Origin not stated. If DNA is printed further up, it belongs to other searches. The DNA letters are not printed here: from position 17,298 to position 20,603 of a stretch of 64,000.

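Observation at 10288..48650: Three paralogous surface modules (plus one partial): prepilin-like large protein + giant Ig-rich protein, with a polytopic membrane protein in most sets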

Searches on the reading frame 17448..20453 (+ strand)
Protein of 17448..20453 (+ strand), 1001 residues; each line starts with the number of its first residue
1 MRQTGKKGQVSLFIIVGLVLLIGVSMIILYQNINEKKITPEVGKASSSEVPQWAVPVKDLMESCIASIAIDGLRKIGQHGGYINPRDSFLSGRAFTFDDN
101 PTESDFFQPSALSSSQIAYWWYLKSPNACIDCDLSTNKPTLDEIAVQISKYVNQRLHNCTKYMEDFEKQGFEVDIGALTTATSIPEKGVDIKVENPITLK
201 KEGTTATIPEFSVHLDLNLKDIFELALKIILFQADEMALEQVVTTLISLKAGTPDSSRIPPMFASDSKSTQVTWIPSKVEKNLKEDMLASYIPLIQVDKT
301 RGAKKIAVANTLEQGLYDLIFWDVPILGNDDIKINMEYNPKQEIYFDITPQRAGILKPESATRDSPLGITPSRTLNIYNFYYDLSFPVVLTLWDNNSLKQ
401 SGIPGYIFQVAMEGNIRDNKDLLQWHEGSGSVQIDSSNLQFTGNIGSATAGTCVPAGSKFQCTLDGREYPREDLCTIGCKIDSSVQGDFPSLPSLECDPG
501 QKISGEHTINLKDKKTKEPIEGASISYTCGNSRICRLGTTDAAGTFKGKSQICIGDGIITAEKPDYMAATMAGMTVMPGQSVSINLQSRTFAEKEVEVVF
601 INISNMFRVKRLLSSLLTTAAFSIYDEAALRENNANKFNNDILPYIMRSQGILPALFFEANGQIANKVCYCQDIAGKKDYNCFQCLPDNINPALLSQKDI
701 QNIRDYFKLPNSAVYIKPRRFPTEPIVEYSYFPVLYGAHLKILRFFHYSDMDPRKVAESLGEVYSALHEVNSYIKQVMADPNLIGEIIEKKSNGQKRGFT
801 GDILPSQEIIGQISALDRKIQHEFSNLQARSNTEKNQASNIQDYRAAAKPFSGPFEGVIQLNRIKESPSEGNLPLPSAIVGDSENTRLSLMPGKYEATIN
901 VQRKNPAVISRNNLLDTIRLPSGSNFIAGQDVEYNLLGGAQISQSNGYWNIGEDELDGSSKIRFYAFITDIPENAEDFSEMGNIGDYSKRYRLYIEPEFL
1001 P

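Call 4: search_protein_families(library=pfam, proteins=[window:17448-20453:+], max_evalue=0.01)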
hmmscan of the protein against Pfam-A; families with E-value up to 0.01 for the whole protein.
window:17448-20453:+ (1001 aa): 1 family
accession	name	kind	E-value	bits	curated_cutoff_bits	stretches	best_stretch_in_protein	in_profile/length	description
PF13620.12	CarboxypepD_reg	-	0.002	18.9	32.3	1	513-587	8-80/82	Carboxypeptidase regulatory-like domain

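Call 20: search_protein_families(library=ncbifam, proteins=[window:17448-20453:+], max_evalue=0.1)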
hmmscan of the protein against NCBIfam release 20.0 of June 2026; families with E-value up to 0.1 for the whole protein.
window:17448-20453:+ (1001 aa): 0 families
